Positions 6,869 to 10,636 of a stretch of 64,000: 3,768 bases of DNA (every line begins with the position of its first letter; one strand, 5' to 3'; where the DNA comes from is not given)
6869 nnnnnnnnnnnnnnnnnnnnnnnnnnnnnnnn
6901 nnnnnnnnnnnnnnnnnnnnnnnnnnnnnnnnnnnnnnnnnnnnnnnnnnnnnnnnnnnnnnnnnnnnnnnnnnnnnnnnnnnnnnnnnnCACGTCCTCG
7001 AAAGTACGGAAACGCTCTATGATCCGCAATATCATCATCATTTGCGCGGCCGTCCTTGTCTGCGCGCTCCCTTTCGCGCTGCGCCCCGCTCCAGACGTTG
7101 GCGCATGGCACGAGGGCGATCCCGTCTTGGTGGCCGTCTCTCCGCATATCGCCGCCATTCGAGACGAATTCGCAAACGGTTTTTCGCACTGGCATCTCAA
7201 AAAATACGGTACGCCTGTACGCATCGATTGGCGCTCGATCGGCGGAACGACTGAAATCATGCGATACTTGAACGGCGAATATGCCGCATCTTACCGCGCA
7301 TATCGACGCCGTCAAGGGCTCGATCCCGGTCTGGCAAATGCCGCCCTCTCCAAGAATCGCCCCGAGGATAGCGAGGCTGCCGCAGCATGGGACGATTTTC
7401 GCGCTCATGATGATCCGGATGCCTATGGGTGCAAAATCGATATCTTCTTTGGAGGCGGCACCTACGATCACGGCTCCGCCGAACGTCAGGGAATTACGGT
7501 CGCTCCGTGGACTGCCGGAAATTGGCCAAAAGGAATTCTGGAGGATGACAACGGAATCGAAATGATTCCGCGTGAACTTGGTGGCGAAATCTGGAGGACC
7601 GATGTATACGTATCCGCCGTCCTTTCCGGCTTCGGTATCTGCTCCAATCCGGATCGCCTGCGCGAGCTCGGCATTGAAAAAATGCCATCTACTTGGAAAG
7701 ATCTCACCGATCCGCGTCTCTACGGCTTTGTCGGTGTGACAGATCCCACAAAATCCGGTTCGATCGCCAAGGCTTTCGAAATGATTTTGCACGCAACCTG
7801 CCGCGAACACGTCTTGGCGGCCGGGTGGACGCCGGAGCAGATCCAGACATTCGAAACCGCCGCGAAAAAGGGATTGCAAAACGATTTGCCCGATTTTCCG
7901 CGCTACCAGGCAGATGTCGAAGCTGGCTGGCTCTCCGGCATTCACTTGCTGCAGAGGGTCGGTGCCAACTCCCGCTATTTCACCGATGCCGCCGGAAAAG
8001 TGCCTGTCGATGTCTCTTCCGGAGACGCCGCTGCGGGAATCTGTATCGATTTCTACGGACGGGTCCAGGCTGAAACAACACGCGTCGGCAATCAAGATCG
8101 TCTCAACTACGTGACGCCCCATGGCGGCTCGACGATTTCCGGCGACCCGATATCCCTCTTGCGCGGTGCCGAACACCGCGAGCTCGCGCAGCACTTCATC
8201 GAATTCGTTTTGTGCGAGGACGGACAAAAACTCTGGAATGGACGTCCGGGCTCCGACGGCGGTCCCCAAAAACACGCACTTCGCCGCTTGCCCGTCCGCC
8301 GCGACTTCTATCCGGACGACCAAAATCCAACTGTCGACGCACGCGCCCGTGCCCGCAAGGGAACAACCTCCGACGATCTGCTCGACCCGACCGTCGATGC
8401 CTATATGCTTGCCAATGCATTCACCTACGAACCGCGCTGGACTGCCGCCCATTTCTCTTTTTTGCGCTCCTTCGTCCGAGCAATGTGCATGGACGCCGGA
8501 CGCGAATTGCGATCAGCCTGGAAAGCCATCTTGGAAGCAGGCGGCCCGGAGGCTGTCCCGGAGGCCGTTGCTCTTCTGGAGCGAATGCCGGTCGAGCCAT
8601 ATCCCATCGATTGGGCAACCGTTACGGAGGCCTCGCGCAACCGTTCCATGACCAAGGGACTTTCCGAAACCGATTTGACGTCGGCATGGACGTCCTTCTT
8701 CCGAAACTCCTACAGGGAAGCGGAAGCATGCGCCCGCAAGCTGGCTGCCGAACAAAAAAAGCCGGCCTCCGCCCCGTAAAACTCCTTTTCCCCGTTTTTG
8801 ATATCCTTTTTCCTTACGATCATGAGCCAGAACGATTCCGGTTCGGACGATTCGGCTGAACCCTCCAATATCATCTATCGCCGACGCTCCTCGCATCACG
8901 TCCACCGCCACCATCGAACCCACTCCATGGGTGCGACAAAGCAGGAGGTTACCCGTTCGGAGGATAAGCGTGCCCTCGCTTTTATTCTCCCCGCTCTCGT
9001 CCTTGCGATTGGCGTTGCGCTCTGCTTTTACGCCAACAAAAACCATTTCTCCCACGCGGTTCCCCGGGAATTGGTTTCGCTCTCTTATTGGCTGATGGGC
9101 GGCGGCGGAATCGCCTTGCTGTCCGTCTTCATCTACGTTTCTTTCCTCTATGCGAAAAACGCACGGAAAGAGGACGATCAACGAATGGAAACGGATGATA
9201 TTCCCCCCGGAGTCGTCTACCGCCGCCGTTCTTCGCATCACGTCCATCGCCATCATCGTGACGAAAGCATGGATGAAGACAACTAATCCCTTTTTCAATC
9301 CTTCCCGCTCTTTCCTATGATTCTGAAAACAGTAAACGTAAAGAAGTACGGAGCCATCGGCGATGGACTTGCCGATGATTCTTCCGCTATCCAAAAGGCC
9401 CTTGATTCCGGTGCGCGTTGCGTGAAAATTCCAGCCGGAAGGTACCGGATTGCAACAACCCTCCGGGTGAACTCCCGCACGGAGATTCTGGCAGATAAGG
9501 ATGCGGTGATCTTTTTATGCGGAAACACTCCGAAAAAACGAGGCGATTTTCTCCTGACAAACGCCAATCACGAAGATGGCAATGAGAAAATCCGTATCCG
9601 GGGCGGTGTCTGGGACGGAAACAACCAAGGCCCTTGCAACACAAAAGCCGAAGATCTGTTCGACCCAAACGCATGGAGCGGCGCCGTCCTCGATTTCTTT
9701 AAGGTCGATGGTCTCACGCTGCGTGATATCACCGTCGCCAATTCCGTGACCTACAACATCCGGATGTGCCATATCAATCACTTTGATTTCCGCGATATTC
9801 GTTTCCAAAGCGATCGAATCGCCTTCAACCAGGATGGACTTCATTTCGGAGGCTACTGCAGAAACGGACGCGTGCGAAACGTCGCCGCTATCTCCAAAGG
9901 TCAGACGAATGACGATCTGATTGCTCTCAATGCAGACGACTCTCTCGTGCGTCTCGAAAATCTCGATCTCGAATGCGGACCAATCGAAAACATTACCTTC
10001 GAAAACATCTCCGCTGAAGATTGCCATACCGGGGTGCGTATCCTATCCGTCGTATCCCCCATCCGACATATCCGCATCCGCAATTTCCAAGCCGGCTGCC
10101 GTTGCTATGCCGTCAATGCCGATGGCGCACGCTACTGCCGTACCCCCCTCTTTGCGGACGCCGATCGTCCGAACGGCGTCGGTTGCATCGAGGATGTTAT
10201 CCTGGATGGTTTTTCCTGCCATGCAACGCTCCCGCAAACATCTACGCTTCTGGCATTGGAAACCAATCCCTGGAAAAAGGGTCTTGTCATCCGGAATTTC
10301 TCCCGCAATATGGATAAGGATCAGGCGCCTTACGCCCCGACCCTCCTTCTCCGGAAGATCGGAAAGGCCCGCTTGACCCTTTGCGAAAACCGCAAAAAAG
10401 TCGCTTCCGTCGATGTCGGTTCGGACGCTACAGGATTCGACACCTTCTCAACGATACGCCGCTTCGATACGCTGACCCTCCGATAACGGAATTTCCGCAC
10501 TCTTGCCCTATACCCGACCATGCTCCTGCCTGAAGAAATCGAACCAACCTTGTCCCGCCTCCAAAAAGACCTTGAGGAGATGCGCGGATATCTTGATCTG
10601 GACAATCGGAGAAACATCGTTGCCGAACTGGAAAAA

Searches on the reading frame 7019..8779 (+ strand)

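Call 60: search_protein_families(library=pfam, proteins=[window:7019-8779:+])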
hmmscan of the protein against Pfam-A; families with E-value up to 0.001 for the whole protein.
window:7019-8779:+ (586 aa): 3 families
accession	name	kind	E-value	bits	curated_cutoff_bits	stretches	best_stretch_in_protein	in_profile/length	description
PF13343.11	SBP_bac_6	-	4.2e-11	43.2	24.6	1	205-407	65-212/245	Bacterial extracellular solute-binding protein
PF13531.11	SBP_bac_11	-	4.9e-08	33.5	25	1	221-406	91-221/227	Bacterial extracellular solute-binding protein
PF01547.30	SBP_bac_1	-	6.3e-05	23.5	26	0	332-404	225-307/307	Bacterial extracellular solute-binding protein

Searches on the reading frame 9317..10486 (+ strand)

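Call 60: search_protein_families(library=pfam, proteins=[window:9317-10486:+])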
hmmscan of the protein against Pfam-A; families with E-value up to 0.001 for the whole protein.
window:9317-10486:+ (389 aa): 2 families
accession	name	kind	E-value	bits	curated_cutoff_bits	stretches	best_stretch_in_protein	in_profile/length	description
PF12708.12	Pect-lyase_RHGA_epim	-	6.5e-12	46.1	27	1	6-64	2-65/213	Rhamnogalacturonase A/epimerase, pectate lyase-like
PF00295.23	Glyco_hydro_28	-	0.00081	19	22.9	0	92-220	61-184/324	Glycosyl hydrolases family 28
